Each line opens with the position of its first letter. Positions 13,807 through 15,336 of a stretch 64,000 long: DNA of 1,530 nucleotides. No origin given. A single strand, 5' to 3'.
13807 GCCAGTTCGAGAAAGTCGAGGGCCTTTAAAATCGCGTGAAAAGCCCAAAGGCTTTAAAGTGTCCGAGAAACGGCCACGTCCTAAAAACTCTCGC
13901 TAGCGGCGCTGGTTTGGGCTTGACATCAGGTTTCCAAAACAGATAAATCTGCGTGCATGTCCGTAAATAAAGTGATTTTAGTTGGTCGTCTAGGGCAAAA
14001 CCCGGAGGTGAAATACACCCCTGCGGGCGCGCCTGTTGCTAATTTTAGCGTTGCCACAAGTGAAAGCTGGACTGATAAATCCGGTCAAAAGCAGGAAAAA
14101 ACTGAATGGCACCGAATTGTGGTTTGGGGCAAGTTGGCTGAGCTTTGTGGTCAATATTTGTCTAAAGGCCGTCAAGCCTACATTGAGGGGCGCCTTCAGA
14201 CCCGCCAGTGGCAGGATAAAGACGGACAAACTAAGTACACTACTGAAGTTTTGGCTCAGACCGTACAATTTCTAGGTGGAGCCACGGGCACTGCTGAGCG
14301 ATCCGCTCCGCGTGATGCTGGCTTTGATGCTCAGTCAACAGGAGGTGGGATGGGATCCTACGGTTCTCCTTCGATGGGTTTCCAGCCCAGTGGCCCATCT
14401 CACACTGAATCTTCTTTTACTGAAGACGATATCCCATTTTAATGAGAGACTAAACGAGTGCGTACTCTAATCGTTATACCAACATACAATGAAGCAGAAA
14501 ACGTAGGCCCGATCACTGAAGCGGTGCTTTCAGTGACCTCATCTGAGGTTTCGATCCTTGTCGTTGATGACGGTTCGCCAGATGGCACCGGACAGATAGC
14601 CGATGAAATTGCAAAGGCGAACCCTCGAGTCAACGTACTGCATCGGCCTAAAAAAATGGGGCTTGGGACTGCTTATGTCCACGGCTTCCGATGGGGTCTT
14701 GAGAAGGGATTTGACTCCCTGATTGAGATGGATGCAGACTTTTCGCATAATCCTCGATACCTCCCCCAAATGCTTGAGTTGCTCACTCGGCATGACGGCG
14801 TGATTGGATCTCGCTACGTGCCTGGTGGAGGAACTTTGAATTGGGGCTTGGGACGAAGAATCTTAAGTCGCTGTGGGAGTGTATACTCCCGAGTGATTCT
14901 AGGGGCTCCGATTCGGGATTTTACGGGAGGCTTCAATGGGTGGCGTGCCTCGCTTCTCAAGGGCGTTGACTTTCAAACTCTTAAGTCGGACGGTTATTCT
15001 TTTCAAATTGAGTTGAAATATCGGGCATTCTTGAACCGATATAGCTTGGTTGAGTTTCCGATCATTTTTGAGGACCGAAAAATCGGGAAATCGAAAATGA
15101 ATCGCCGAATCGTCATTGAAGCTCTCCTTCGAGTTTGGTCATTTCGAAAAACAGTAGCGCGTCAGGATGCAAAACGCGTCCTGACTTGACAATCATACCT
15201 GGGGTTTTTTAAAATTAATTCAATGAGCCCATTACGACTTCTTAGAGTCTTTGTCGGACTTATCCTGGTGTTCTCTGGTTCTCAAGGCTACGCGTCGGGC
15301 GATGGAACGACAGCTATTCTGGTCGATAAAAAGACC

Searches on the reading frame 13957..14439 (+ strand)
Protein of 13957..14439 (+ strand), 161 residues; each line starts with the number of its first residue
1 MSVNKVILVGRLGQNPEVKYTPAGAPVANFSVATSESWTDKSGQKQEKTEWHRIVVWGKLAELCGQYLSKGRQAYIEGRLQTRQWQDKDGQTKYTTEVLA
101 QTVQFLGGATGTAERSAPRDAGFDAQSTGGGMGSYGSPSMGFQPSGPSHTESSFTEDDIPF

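Call 56: search_protein_families(library=pfam, proteins=[window:13957-14439:+], max_evalue=0.001)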
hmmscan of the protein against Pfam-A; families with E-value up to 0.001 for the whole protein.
window:13957-14439:+ (161 aa): 2 families
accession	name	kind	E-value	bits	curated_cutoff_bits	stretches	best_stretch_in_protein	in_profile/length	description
PF00436.31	SSB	-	1.6e-42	144.3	26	1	3-106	1-104/104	Single-strand binding protein family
PF22657.2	SSB_1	-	6.2e-06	26.7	27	1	4-84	1-79/91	Another single-strand binding protein family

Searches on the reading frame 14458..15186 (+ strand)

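Call 56: search_protein_families(library=pfam, proteins=[window:14458-15186:+], max_evalue=0.001)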
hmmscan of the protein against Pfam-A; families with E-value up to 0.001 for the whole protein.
window:14458-15186:+ (243 aa): 2 families
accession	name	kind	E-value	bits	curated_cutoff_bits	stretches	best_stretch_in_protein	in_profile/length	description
PF00535.33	Glycos_transf_2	-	1e-31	110.6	23.3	1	5-167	2-164/168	Glycosyl transferase family 2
PF13641.12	Glyco_tranf_2_3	-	1.1e-06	29.3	27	1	3-113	3-114/230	Glycosyltransferase like family 2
